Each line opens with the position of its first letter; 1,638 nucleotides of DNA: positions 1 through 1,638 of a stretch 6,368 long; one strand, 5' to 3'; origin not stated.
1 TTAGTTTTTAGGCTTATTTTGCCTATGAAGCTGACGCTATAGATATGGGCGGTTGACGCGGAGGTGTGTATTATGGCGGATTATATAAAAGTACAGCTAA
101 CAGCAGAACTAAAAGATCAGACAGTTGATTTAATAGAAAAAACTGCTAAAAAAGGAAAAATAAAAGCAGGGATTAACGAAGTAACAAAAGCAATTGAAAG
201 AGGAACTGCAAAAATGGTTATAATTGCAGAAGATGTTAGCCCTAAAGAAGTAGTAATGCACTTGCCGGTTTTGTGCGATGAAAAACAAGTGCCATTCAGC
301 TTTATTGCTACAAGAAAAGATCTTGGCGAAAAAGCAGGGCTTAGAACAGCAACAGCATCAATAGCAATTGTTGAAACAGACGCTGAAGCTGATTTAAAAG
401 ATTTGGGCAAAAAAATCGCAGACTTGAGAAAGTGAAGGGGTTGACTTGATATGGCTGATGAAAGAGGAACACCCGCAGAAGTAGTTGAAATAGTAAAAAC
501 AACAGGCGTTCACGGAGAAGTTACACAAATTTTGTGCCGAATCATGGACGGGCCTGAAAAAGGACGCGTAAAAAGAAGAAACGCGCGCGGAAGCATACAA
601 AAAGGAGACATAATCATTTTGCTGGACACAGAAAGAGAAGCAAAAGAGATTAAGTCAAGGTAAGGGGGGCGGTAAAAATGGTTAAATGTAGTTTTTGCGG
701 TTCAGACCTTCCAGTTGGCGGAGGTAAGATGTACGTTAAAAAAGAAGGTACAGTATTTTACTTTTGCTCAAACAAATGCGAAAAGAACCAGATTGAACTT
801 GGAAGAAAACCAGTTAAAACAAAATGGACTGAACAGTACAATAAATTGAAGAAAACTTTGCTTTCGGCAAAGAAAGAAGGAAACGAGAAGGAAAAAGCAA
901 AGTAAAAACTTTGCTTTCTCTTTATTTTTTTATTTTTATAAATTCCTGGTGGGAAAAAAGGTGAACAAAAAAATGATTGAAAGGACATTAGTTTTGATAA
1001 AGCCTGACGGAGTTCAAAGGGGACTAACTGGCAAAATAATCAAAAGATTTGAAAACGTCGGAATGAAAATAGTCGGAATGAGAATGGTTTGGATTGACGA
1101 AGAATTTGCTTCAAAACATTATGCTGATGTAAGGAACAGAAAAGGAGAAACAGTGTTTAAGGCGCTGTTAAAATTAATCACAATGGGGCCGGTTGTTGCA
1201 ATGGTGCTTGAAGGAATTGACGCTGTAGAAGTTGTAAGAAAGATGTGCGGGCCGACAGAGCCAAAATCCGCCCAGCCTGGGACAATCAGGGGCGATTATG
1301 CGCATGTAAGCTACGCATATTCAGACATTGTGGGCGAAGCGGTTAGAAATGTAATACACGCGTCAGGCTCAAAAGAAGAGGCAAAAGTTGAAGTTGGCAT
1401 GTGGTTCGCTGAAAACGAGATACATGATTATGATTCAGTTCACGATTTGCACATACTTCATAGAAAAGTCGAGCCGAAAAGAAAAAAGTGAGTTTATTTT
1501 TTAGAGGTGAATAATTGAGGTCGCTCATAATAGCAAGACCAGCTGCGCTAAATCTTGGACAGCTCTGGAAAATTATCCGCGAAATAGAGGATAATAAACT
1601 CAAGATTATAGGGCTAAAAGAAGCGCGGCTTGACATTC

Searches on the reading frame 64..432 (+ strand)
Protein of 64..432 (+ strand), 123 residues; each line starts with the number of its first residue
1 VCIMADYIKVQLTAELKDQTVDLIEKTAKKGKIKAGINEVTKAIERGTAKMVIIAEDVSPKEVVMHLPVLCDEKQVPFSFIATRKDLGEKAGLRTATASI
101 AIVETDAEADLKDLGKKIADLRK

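Call 3: search_protein_families(library=pfam, proteins=[window:64-432:+], max_evalue=10)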
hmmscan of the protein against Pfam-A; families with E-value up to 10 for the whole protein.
window:64-432:+ (123 aa): 4 families
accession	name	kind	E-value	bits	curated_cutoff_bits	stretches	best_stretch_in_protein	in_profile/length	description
PF01248.31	Ribosomal_L7Ae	-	6e-26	90.4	22.1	1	22-110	5-93/95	Ribosomal protein L7Ae/L30e/S12e/Gadd45 family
PF08228.16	RNase_P_pop3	-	5e-05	23.8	22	1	7-114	28-140/158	RNase P subunit Pop3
PF15608.11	PELOTA_1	-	0.00025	21.2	25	1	30-79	19-66/81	PELOTA RNA binding domain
PF20858.2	Pgp3_N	-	0.1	13.1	27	1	2-23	14-36/68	Immunodominant antigen Pgp3, N-terminal domain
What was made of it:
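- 64..905 (+): L7Ae (64-435), S28e (451-663) and L24e (678-905): the upstream part of the L7ae cluster. Pfam hits in call 3.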

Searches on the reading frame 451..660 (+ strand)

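Call 3: search_protein_families(library=pfam, proteins=[window:451-660:+], max_evalue=10)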
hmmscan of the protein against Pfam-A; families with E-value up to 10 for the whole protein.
window:451-660:+ (70 aa): 1 family
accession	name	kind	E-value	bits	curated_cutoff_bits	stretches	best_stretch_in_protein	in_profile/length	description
PF01200.24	Ribosomal_S28e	-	3.7e-23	81.7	25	1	5-67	2-64/64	Ribosomal protein S28e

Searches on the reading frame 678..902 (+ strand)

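Call 3: search_protein_families(library=pfam, proteins=[window:678-902:+], max_evalue=10)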
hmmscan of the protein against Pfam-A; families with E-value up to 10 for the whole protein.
window:678-902:+ (75 aa): 8 families
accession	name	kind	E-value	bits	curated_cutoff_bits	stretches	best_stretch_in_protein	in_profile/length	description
PF01246.26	Ribosomal_L24e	-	1.9e-19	70.1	27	1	3-62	5-63/66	Ribosomal protein L24e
PF06467.20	zf-FCS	-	3.5e-06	27.2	22.4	1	1-34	4-35/39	MYM-type Zinc finger with FCS sequence motif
PF20120.5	DUF6510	-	0.0099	16.2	26.4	1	2-47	27-70/86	Family of unknown function (DUF6510)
PF04570.20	zf-FLZ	-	0.016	15.1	23.4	1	2-41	14-50/54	zinc-finger of the FCS-type, C2-C2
PF24273.1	TRASH_HVO_1752_C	-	0.035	14.7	27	1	2-37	2-35/47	HVO_1752, C-terminal TRASH domain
PF04945.19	YHS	-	0.036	14.5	30.3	1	7-34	6-32/47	YHS domain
PF13408.12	Zn_ribbon_recom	-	0.089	13.6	25.3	1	1-52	5-50/58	Recombinase zinc beta ribbon domain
PF08394.17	Arc_trans_TRASH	-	0.12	13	27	1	2-37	1-34/43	Archaeal TRASH domain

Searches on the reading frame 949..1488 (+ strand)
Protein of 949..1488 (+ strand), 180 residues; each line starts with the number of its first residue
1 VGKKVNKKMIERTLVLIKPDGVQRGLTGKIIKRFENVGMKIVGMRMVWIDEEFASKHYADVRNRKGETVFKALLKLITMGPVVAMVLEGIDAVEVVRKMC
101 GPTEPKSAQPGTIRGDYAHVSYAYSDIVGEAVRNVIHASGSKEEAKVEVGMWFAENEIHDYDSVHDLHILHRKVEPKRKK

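Call 3: search_protein_families(library=pfam, proteins=[window:949-1488:+], max_evalue=10)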
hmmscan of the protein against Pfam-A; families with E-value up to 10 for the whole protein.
window:949-1488:+ (180 aa): 1 family
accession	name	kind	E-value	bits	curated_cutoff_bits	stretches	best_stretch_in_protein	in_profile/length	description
PF00334.24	NDK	-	1.3e-46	158.3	27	1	11-158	1-135/135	Nucleoside diphosphate kinase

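Call 4: search_protein_families(library=ncbifam, proteins=[window:949-1488:+], max_evalue=10)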
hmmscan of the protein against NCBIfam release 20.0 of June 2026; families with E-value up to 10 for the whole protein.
window:949-1488:+ (180 aa): 8 families
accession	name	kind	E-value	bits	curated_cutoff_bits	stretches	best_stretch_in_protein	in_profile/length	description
NF011115.0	PRK14543.1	equivalog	2e-54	184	287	1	9-163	4-160/169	nucleoside-diphosphate kinase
NF001908.0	PRK00668.1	equivalog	3.8e-49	166.1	155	1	9-160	2-140/141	nucleoside-diphosphate kinase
NF011112.0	PRK14540.1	equivalog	1.1e-40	138.6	202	1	9-155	1-134/135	nucleoside-diphosphate kinase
NF011116.0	PRK14545.1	equivalog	2.9e-26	92.3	217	1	11-157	4-137/139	nucleoside-diphosphate kinase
NF011113.0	PRK14541.1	equivalog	6.9e-26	91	255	1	10-158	1-136/140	nucleoside-diphosphate kinase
NF011114.0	PRK14542.1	equivalog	7.8e-22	77.4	250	1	11-158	2-136/137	nucleoside-diphosphate kinase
NF011302.0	PRK14714.1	equivalog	0.013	13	1791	1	37-166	71-194/1350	DNA-directed DNA polymerase II large subunit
NF005340.0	PRK06860.1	subfamily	0.025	13.7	398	1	5-59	56-110/309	lipid A biosynthesis lauroyl acyltransferase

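Call 46: find_homologous_proteins(query=window:973-1488:+, max_evalue=1e-30)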
Query window:973-1488:+ (172 aa): 4163 proteins with E <= 1e-30 among 6441 candidates; the best 120 are listed.
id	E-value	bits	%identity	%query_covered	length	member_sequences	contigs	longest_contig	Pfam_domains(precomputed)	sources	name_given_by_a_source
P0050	8.2e-109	379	100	100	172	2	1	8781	PF00334.25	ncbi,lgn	-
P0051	2.0e-97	342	85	100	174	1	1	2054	PF00334.25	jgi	jgi:nucleoside-diphosphate kinase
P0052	1.3e-96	339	87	100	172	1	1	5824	PF00334.25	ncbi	-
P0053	3.7e-94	331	84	100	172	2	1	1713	PF00334.25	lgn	-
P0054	1.7e-89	316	82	99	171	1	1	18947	PF00334.25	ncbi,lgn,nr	ncbi:MAG: nucleoside-diphosphate kinase [Candidatus Diapherotrites archaeon]|nr:nucleoside-diphospha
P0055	2.8e-87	309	78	100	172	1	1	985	PF00334.25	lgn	-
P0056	3.6e-84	299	77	99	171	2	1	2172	PF00334.25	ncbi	-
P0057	1.4e-82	293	75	99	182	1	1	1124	PF00334.25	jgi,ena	-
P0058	2.4e-82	293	75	96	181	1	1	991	PF00334.25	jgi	jgi:nucleoside-diphosphate kinase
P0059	4.3e-82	292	74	99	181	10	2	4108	PF00334.25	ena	-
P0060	6.0e-82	291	74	99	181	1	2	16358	PF00334.25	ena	-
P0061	2.9e-81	289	74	99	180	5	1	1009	PF00334.25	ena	-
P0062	3.1e-81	289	75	96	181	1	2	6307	PF00334.25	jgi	jgi:nucleoside-diphosphate kinase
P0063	4.8e-81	288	75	99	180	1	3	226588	PF00334.25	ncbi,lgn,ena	ncbi:MAG: nucleoside-diphosphate kinase [archaeon]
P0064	6.1e-81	288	74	97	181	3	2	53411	PF00334.25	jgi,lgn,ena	jgi:nucleoside-diphosphate kinase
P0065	6.3e-81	288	74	99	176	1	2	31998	PF00334.25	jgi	jgi:nucleoside-diphosphate kinase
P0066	6.3e-81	288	72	99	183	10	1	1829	PF00334.25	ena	-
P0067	7.4e-81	288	70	99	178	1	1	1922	PF00334.25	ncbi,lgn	-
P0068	1.3e-80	287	75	96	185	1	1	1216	PF00334.25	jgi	-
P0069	1.3e-80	287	75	96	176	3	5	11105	PF00334.25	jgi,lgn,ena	-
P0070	1.5e-80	287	74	96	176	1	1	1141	PF00334.25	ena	-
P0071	1.6e-80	287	71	97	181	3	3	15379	PF00334.25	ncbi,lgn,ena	-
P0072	1.6e-80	287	73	99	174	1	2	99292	PF00334.25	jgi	jgi:nucleoside-diphosphate kinase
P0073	2.3e-80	286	71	99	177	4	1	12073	PF00334.25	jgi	-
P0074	4.6e-80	285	72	100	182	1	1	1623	PF00334.25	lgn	-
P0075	5.0e-80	285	70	99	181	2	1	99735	PF00334.25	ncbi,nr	ncbi:Nucleoside diphosphate kinase [uncultured archaeon]|nr:Nucleoside diphosphate kinase [unculture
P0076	5.5e-80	285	74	96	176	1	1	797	PF00334.25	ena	-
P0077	5.6e-80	285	73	96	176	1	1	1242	PF00334.25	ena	-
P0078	1.9e-79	283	71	99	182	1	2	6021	PF00334.25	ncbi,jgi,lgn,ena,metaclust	metaclust:\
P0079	2.3e-79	283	74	99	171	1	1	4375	PF00334.25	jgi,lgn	-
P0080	3.2e-79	282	71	99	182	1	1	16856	PF00334.25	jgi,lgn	-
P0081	3.5e-79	282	71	99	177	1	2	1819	PF00334.25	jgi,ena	-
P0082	3.9e-79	282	74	97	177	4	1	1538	PF00334.25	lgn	-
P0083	8.6e-79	281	73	97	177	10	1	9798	PF00334.25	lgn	-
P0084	1.1e-78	281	68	96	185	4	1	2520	PF00334.25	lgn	-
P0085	1.6e-78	280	71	97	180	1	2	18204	PF00334.25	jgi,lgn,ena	-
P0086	1.7e-77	277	71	99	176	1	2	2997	PF00334.25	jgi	jgi:nucleoside-diphosphate kinase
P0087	2.2e-77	276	72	97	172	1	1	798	PF00334.25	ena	-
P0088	2.8e-77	276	71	99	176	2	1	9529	PF00334.25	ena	-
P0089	3.1e-77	276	70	95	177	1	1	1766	PF00334.25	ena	-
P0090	4.0e-77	276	65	99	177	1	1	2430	PF00334.25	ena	-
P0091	5.1e-77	275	72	97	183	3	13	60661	PF00334.25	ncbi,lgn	-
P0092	1.0e-76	274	71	99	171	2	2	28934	PF00334.25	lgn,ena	-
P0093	2.0e-76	273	72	99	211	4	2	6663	PF00334.25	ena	-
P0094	2.9e-75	270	72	97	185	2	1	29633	PF00334.25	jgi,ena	jgi:nucleoside-diphosphate kinase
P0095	3.9e-75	269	70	99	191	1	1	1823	PF00334.25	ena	-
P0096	5.7e-75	269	72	95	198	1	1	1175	PF00334.25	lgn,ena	-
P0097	1.2e-74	267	68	99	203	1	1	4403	PF00334.25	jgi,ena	-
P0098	1.5e-74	267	69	99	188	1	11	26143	PF00334.25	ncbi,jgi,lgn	jgi:nucleoside-diphosphate kinase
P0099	7.1e-74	265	68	99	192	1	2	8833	PF00334.25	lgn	-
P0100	1.0e-73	265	68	99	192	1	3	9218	PF00334.25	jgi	jgi:nucleoside-diphosphate kinase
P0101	1.5e-73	264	65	99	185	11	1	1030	PF00334.25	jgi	jgi:nucleoside-diphosphate kinase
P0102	1.9e-73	264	68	99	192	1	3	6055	PF00334.25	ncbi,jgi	jgi:nucleoside-diphosphate kinase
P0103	1.6e-72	261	72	95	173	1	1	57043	PF00334.25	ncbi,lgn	-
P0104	1.9e-72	260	68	95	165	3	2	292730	PF00334.25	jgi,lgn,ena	-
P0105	9.3e-72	258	68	95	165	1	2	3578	PF00334.25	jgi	jgi:nucleoside-diphosphate kinase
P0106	1.2e-71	258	69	95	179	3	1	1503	PF00334.25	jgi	jgi:nucleoside-diphosphate kinase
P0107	3.9e-70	253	68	94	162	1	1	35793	PF00334.25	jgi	-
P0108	8.0e-70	252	67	95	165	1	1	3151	PF00334.25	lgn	-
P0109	1.3e-69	251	64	97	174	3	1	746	PF00334.25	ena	-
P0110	2.6e-69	250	66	95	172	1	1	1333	PF00334.25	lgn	-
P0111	3.1e-69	250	69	95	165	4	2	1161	PF00334.25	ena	-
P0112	4.1e-69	250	68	94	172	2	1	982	PF00334.25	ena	-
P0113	4.4e-69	249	65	95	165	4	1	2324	PF00334.25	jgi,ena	jgi:nucleoside-diphosphate kinase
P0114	8.7e-69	248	66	95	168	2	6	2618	PF00334.25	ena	-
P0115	2.7e-68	247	66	95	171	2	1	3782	PF00334.25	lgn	-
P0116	5.6e-68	246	64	95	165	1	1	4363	PF00334.25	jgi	jgi:nucleoside-diphosphate kinase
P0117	6.6e-68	246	63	99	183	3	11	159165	PF00334.25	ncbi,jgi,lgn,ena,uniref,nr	ncbi:MAG: nucleoside-diphosphate kinase [Candidatus Diapherotrites archaeon]|jgi:nucleoside-diphosph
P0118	7.0e-68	246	66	95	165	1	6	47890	PF00334.25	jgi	jgi:nucleoside-diphosphate kinase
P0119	3.4e-67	243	66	95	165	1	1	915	PF00334.25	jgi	jgi:nucleoside-diphosphate kinase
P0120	9.5e-67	242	67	94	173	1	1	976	PF00334.25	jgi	jgi:nucleoside-diphosphate kinase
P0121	1.4e-66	241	63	94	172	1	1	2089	PF00334.25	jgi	jgi:nucleoside-diphosphate kinase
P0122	2.5e-66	240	64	94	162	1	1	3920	PF00334.25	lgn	-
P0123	2.9e-66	240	65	94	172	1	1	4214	PF00334.25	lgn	-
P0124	5.4e-66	239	65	94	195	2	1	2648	PF00334.25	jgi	jgi:nucleoside-diphosphate kinase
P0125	5.4e-66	239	65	94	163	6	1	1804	PF00334.25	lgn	-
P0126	6.7e-66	239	65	95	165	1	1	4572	PF00334.25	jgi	-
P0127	1.2e-65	238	64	95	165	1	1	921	PF00334.25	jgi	jgi:nucleoside-diphosphate kinase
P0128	1.5e-65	238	74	81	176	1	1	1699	PF00334.25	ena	-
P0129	1.9e-65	238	65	94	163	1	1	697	PF00334.25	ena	-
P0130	2.3e-65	237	63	94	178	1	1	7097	PF00334.25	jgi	jgi:nucleoside-diphosphate kinase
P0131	2.4e-65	237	75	83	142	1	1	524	PF00334.25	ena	-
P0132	5.7e-65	236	61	94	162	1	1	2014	PF00334.25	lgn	-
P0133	9.4e-65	235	63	95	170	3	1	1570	PF00334.25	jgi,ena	-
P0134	1.0e-64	235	65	94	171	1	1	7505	PF00334.25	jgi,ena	-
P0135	1.1e-64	235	64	94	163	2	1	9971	PF00334.25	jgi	-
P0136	1.2e-64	235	65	94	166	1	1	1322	PF00334.25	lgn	-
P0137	1.2e-64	235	65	94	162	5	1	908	PF00334.25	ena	-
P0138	1.5e-64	235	62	99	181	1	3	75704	PF00334.25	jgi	jgi:nucleoside-diphosphate kinase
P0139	3.2e-64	234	65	94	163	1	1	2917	PF00334.25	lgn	-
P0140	3.3e-64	234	62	94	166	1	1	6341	PF00334.25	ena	-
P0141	3.4e-64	234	63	94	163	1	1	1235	PF00334.25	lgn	-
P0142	4.5e-64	233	64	94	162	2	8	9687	PF00334.25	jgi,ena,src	-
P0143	4.7e-64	233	63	94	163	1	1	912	PF00334.25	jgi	jgi:nucleoside-diphosphate kinase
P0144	5.9e-64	233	63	94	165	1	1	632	PF00334.25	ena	-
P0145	6.0e-64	233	60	97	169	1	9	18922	PF00334.25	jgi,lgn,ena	jgi:nucleoside-diphosphate kinase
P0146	8.4e-64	232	64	94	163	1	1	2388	PF00334.25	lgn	-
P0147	1.1e-63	232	62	94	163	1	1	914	PF00334.25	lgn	-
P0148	1.1e-63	232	63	94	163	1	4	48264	PF00334.25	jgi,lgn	jgi:nucleoside-diphosphate kinase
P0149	1.5e-63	231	63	94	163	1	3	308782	PF00334.25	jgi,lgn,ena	jgi:nucleoside-diphosphate kinase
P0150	1.7e-63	231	64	94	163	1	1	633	PF00334.25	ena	-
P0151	1.9e-63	231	65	94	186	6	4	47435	PF00334.25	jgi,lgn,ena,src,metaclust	metaclust:\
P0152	2.1e-63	231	63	93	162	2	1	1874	PF00334.25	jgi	jgi:nucleoside-diphosphate kinase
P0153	2.8e-63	231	66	94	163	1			PF00334.25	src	-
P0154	3.0e-63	230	63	95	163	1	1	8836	PF00334.25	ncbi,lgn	-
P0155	4.3e-63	230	63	94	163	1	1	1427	PF00334.25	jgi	-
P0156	5.0e-63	230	63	92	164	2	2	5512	PF00334.25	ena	-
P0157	5.7e-63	230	66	94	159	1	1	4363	PF00334.25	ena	-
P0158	6.3e-63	229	63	94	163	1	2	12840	PF00334.25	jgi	-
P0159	8.8e-63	229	61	99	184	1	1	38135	PF00334.25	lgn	-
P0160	9.0e-63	229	63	95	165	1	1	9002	PF00334.25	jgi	jgi:nucleoside-diphosphate kinase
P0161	1.0e-62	229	67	92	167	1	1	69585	PF00334.25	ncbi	-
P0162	1.2e-62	228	61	94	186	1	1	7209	PF00334.25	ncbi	-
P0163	1.3e-62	228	64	94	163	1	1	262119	PF00334.25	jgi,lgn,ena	-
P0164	1.4e-62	228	61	93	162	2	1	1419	PF00334.25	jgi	jgi:nucleoside-diphosphate kinase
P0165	1.6e-62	228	62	94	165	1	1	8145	PF00334.25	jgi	jgi:nucleoside-diphosphate kinase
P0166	1.7e-62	228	67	93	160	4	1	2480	PF00334.25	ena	-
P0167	2.1e-62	228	62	94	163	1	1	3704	PF00334.25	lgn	-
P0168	2.1e-62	228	62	94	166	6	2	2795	PF00334.25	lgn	-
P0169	2.2e-62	228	63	94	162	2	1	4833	PF00334.25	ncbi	-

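Call 47: find_encoding_contigs(protein=P0063, flank=4000, max_places=1)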
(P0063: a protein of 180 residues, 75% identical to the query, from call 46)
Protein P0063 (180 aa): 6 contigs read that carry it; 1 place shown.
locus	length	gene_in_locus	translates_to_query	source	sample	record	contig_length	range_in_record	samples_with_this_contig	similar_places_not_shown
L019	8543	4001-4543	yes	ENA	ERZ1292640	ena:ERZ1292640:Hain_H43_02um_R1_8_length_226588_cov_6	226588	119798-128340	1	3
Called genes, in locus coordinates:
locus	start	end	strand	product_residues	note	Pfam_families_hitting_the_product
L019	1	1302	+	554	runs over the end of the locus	PF00749:tRNA-synt_1c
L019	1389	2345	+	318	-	-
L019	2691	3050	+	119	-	PF01248:Ribosomal_L7Ae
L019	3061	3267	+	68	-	PF01200:Ribosomal_S28e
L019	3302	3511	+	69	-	PF01246:Ribosomal_L24e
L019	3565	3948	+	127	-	PF00334:NDK (weak)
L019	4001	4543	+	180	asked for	PF00334:NDK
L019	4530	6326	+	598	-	PF00009:GTP_EFTU, PF01926:MMR_HSR1 (weak), PF03144:GTP_EFTU_D2 (faint), PF11987:IF-2, PF14578:GTP_EFTU_D4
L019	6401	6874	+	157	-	PF01092:Ribosomal_S6e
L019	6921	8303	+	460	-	PF03193:RsgA_GTPase (faint), PF03144:GTP_EFTU_D2 (faint), PF00009:GTP_EFTU, PF09173:eIF2_C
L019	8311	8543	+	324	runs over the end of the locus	PF00155:Aminotran_1_2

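Call 48: find_encoding_contigs(protein=P0075, flank=4000, max_places=1)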
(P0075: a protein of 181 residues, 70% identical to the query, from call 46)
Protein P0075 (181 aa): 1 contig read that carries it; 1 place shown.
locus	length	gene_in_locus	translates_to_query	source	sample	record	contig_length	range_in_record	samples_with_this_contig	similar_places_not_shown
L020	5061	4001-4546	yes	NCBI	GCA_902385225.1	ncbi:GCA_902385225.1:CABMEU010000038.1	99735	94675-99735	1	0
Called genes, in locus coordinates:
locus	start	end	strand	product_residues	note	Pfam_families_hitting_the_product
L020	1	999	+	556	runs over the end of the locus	PF00749:tRNA-synt_1c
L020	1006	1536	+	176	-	PF00583:Acetyltransf_1 (weak)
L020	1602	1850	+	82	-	PF09834:DUF2061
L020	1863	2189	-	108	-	-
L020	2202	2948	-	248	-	-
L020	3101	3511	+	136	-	PF08228:RNase_P_pop3 (weak), PF01248:Ribosomal_L7Ae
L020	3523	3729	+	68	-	PF01200:Ribosomal_S28e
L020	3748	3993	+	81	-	PF06467:zf-FCS (weak), PF01246:Ribosomal_L24e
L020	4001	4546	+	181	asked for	PF00334:NDK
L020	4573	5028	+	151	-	PF00334:NDK (weak)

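Call 49: find_encoding_contigs(protein=P0104, flank=4000, max_places=1)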
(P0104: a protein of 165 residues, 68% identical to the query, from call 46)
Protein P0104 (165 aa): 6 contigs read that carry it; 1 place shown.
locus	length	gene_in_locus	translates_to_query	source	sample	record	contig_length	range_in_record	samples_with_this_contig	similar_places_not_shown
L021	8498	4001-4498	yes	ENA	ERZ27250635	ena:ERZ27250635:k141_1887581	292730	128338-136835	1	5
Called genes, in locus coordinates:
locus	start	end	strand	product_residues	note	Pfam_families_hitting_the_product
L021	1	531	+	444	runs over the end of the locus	PF02878:PGM_PMM_I, PF02879:PGM_PMM_II, PF02880:PGM_PMM_III, PF00408:PGM_PMM_IV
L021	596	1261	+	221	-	PF01209:Ubie_methyltran (weak), PF13489:Methyltransf_23, PF13847:Methyltransf_31, PF08241:Methyltransf_11, PF08242:Methyltransf_12, PF13649:Methyltransf_25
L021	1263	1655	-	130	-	-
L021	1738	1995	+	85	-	PF01817:CM_2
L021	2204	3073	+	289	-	PF00800:PDT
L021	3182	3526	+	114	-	PF01248:Ribosomal_L7Ae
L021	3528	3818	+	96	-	PF01200:Ribosomal_S28e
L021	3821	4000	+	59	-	PF01246:Ribosomal_L24e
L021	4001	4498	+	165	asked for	PF00334:NDK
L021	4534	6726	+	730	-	PF00009:GTP_EFTU, PF22042:EF-G_D2 (weak), PF03144:GTP_EFTU_D2, PF14492:EFG_III, PF03764:EFG_IV, PF00679:EFG_C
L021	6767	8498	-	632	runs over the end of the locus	PF00117:GATase, PF07722:Peptidase_C26, PF00958:GMP_synt_C (weak)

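Call 50: find_encoding_contigs(protein=P0149, flank=4000, max_places=1)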
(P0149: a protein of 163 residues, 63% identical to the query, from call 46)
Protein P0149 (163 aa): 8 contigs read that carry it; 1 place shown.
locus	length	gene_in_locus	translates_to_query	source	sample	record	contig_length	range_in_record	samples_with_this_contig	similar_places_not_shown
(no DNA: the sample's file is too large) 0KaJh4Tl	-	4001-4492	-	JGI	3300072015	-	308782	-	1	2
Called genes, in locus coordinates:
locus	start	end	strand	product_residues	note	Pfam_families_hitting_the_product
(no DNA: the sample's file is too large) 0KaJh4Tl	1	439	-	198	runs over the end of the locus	PF06941:NT5C, PF13419:HAD_2 (weak)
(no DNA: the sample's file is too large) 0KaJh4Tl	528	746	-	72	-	-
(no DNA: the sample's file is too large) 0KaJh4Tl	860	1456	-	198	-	-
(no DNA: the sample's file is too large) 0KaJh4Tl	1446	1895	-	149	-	-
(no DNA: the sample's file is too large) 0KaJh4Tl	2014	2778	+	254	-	PF01978:TrmB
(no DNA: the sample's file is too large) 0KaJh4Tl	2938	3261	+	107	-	PF01248:Ribosomal_L7Ae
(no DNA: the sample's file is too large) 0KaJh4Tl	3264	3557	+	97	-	PF01200:Ribosomal_S28e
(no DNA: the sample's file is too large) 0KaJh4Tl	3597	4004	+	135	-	PF01246:Ribosomal_L24e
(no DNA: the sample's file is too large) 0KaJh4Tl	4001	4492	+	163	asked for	PF00334:NDK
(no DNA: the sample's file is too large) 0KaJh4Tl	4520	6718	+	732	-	PF00009:GTP_EFTU, PF22042:EF-G_D2, PF03144:GTP_EFTU_D2, PF14492:EFG_III, PF03764:EFG_IV, PF00679:EFG_C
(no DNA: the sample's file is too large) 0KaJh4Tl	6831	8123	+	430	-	PF00009:GTP_EFTU, PF03144:GTP_EFTU_D2, PF03143:GTP_EFTU_D3, PF22594:GTP-eEF1A_C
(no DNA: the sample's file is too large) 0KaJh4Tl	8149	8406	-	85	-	-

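Call 77: find_encoding_contigs(protein=P0098, flank=4000, max_places=2)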
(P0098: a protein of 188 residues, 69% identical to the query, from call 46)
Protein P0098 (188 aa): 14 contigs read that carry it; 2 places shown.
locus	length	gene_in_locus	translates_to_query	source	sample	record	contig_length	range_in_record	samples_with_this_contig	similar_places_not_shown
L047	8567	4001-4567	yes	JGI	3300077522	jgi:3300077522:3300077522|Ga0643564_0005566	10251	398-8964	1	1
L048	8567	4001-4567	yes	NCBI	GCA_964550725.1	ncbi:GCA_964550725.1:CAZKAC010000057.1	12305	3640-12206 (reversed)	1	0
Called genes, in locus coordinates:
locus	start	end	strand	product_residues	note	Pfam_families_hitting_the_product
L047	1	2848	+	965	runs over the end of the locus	PF12799:LRR_4 (weak), PF23598:LRR_14, PF12799:LRR_4 (weak)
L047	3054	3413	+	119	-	PF01248:Ribosomal_L7Ae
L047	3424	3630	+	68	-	PF01200:Ribosomal_S28e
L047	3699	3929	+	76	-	PF01246:Ribosomal_L24e, PF06467:zf-FCS (weak)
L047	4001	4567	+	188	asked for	PF00334:NDK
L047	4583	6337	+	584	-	PF00009:GTP_EFTU, PF01926:MMR_HSR1, PF03144:GTP_EFTU_D2 (faint), PF11987:IF-2, PF14578:GTP_EFTU_D4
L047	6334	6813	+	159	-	PF01092:Ribosomal_S6e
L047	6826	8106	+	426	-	PF00009:GTP_EFTU, PF09173:eIF2_C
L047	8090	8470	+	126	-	PF18477:PIN_9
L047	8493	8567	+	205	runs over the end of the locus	PF03876:SHS2_Rpb7-N, PF00575:S1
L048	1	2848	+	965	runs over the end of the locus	PF12799:LRR_4 (weak), PF23598:LRR_14, PF12799:LRR_4 (weak)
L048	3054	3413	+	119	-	PF01248:Ribosomal_L7Ae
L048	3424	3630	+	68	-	PF01200:Ribosomal_S28e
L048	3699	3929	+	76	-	PF01246:Ribosomal_L24e, PF06467:zf-FCS (weak)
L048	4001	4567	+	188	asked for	PF00334:NDK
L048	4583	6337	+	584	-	PF00009:GTP_EFTU, PF01926:MMR_HSR1, PF03144:GTP_EFTU_D2 (faint), PF11987:IF-2, PF14578:GTP_EFTU_D4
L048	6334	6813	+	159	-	PF01092:Ribosomal_S6e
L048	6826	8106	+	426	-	PF00009:GTP_EFTU, PF09173:eIF2_C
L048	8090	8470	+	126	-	PF18477:PIN_9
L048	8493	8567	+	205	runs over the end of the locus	PF03876:SHS2_Rpb7-N, PF00575:S1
